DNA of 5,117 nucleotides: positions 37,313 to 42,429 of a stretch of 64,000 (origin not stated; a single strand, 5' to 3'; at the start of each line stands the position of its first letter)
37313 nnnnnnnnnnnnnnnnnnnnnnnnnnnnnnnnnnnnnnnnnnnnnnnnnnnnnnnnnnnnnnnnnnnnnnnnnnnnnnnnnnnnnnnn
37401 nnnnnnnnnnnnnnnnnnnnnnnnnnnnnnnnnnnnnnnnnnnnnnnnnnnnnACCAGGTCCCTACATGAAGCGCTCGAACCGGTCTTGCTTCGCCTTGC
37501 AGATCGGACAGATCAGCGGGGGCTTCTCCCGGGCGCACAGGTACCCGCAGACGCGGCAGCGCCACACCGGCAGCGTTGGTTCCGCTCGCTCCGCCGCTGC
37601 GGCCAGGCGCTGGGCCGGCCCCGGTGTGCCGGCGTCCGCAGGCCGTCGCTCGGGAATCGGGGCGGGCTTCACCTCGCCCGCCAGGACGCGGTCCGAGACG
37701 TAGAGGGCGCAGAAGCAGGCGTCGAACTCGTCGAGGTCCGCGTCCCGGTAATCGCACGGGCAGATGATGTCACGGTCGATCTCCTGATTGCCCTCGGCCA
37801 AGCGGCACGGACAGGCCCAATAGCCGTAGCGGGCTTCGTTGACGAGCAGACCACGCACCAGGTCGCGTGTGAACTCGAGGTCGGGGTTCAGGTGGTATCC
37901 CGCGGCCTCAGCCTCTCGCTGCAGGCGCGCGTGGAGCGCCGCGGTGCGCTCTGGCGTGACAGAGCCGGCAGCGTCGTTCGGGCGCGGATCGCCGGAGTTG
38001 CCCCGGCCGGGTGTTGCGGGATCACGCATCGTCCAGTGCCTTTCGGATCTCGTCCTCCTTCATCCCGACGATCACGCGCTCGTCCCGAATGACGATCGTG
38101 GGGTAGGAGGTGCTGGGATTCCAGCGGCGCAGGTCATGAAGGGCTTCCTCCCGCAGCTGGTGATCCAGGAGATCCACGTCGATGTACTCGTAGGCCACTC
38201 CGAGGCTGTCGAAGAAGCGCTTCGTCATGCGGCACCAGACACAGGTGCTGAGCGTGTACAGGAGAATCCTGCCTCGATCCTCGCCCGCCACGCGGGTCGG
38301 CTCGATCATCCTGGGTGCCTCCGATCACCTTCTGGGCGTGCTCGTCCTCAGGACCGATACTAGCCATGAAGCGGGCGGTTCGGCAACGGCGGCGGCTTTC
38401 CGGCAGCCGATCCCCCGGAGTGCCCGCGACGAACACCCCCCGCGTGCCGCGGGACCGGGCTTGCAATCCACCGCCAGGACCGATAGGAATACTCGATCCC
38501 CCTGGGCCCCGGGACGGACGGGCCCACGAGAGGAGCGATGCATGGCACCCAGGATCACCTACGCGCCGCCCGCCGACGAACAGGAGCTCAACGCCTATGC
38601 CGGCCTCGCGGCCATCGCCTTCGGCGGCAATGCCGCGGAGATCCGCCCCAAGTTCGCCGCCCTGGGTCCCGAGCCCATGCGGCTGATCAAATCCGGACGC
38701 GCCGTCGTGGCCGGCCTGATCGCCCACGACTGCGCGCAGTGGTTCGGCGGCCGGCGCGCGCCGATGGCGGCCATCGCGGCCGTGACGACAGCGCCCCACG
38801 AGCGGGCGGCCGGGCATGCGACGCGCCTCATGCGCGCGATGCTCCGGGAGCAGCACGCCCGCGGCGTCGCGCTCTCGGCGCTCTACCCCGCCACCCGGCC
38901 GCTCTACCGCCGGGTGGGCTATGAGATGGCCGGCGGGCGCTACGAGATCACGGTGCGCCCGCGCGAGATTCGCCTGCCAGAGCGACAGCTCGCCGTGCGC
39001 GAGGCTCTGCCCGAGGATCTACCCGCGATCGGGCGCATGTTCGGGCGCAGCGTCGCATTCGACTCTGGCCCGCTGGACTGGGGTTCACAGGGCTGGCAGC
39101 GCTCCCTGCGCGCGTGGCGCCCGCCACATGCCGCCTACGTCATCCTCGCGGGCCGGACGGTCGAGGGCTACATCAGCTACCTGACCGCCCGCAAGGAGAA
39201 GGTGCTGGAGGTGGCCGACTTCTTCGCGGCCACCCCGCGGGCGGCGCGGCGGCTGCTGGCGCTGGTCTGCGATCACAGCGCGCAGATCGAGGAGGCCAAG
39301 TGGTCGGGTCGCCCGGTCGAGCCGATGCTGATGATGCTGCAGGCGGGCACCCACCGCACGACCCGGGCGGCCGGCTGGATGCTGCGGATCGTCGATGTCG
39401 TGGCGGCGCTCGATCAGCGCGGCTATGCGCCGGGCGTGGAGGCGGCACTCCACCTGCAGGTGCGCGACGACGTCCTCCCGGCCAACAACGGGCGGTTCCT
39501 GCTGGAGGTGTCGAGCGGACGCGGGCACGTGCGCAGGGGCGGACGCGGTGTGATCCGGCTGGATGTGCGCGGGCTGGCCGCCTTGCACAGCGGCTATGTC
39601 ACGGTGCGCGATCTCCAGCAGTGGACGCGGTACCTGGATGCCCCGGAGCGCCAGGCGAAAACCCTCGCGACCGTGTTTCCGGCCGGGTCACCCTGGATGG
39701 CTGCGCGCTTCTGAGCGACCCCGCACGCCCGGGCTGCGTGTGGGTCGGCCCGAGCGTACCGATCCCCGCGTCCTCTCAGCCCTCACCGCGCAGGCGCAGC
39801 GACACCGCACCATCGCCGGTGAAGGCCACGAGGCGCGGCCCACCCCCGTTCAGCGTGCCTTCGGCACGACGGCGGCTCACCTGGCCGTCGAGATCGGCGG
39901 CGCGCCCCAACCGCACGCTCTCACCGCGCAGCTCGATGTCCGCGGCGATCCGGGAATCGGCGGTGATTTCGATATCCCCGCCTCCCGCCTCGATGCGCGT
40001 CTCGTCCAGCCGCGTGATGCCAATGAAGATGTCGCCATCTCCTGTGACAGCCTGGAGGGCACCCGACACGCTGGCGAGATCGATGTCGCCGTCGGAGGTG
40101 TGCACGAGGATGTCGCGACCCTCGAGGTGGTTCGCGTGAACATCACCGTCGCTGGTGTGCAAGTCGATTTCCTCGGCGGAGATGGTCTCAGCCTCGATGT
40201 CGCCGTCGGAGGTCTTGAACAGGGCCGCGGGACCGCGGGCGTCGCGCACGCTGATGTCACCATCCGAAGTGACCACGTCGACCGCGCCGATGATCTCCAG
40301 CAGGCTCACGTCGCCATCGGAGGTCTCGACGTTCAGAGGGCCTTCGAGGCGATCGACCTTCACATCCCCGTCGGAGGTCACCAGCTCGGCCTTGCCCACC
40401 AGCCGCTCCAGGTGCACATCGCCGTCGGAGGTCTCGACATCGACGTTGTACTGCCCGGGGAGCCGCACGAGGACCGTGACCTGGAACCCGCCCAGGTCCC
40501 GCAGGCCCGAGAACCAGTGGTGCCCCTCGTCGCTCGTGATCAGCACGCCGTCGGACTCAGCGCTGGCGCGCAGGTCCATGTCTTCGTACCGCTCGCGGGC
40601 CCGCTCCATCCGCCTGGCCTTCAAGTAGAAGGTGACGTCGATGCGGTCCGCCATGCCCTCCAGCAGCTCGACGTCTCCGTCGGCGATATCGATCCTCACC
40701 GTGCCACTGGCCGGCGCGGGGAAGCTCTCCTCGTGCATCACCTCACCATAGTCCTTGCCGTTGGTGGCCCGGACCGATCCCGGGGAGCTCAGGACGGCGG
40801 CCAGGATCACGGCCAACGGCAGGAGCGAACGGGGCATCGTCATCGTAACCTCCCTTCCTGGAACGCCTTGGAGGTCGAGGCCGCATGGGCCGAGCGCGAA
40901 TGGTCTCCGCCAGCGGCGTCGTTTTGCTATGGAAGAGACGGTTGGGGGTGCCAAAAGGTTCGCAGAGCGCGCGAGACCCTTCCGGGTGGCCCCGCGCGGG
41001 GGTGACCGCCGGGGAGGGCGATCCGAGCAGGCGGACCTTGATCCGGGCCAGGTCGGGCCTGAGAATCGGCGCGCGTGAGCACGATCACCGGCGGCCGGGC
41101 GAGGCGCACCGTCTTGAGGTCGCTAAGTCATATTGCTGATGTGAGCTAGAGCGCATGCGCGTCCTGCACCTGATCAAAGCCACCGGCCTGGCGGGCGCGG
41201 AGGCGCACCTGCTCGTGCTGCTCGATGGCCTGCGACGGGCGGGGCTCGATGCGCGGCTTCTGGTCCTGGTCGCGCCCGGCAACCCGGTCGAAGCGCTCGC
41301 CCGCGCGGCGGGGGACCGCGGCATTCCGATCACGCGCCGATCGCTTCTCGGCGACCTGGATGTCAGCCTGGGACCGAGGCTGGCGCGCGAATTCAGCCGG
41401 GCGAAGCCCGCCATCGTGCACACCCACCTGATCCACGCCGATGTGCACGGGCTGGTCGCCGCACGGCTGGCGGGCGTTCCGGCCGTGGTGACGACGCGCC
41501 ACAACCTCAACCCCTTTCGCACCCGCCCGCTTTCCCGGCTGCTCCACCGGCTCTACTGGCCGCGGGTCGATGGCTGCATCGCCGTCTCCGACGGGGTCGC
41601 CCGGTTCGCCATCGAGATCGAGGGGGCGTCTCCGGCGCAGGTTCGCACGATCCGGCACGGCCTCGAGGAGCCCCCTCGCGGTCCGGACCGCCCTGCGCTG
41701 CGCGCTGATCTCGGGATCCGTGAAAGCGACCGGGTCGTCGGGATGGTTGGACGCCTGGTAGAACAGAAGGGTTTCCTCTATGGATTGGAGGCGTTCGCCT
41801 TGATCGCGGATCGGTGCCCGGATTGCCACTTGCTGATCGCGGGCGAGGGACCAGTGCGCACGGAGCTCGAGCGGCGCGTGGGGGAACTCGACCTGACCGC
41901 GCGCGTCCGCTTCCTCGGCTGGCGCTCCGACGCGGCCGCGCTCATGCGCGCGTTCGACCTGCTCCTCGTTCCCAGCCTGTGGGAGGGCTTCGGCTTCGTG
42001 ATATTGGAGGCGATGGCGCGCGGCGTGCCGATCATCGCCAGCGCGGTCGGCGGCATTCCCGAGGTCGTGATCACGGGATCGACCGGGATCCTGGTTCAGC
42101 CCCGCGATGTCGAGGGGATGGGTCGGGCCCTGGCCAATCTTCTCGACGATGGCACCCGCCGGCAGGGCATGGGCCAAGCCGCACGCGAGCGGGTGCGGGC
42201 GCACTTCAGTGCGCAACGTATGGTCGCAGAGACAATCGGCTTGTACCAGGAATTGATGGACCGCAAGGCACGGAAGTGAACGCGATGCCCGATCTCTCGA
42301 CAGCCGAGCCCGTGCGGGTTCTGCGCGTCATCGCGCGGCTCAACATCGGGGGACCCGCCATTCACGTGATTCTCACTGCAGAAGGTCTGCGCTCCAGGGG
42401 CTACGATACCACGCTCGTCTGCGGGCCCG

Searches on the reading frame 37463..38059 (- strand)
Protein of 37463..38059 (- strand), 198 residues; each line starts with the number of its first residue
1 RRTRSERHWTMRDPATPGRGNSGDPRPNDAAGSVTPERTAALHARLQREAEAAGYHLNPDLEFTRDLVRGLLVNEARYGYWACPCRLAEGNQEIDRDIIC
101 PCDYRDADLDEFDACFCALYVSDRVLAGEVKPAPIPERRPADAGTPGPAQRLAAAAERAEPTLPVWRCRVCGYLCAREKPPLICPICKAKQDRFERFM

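Call 55: search_protein_families(library=pfam, proteins=[window:37463-38059:-], max_evalue=0.00001)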
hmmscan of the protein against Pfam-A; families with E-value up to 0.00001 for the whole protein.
window:37463-38059:- (198 aa): 2 families
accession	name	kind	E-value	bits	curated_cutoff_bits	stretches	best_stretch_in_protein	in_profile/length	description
PF02943.20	FeThRed_B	-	3.5e-20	72.4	22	1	42-124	5-89/106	Ferredoxin thioredoxin reductase catalytic beta chain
PF21349.2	RUBY_RBDX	-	6.3e-14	51.6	26.5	1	166-195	1-30/30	Rubrerythrin, rubredoxin-like domain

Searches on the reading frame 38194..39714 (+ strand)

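Call 55: search_protein_families(library=pfam, proteins=[window:38194-39714:+], max_evalue=0.00001)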
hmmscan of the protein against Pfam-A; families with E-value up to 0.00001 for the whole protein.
window:38194-39714:+ (506 aa): 3 families
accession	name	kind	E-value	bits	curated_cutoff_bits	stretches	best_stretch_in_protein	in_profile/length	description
PF13530.11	SCP2_2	-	1.7e-20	74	23.2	1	402-502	1-104/105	Sterol carrier protein domain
PF13527.13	Acetyltransf_9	-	3e-18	66.5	25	1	127-245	5-126/127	Acetyltransferase (GNAT) domain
PF17668.7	Acetyltransf_17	-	1.8e-14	54.8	25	1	292-399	1-114/114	Acetyltransferase (GNAT) domain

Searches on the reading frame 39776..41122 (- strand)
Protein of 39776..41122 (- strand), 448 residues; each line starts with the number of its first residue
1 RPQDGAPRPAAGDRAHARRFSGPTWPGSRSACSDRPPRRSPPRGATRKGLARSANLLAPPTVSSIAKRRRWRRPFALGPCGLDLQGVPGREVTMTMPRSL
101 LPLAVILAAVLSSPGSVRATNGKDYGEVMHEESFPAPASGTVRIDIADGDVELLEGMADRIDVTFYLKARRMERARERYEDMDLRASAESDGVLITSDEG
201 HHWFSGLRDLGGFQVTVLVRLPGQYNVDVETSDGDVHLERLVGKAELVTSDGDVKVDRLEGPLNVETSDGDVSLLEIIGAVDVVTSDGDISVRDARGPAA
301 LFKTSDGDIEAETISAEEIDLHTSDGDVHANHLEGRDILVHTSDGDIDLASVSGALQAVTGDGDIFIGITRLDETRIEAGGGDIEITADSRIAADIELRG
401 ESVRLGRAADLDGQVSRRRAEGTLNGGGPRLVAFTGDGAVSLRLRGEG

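Call 55: search_protein_families(library=pfam, proteins=[window:39776-41122:-], max_evalue=0.00001)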
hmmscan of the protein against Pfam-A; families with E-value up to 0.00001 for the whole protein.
window:39776-41122:- (448 aa): 1 family
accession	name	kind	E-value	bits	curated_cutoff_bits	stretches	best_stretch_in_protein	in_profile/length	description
PF13349.12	DUF4097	-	1.2e-27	97.3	22.9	2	280-441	79-245/247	Toastrack DUF4097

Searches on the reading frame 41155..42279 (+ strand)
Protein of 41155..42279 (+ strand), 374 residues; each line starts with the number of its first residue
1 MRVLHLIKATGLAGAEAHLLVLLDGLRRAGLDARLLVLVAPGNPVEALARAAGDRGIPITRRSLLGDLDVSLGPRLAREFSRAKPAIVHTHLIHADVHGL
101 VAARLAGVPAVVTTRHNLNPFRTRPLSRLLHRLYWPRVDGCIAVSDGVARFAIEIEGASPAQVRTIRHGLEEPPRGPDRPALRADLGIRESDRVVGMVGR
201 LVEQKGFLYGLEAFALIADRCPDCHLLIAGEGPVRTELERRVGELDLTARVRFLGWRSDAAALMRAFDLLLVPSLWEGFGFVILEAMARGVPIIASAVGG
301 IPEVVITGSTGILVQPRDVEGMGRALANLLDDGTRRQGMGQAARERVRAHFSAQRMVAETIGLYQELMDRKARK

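Call 78: search_protein_families(library=pfam, proteins=[window:41155-42279:+], max_evalue=0.00001)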
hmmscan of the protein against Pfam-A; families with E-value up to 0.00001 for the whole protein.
window:41155-42279:+ (374 aa): 7 families
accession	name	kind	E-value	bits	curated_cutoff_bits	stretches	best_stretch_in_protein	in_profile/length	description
PF00534.26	Glycos_transf_1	-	4.6e-43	147.2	26.4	1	178-346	1-172/172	Glycosyl transferases group 1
PF13692.12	Glyco_trans_1_4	-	2.3e-40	138.6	27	1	193-332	2-142/142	Glycosyl transferases group 1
PF13439.12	Glyco_transf_4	-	2.6e-17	63.8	28.5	1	14-170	3-166/170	Glycosyltransferase Family 4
PF13579.12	Glyco_trans_4_4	-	7e-14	52.9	29.7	1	14-167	2-156/158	Glycosyl transferase 4-like domain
PF20706.3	GT4-conflict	-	1.4e-12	47.8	26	1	163-352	174-377/385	Family 4 Glycosyltransferase in conflict systems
PF13524.12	Glyco_trans_1_2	-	1.6e-08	35.1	25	1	222-359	13-141/144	Glycosyl transferase-like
PF13477.12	Glyco_trans_4_2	-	3.1e-06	27.8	23.4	0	15-132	9-122/139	Glycosyl transferase 4-like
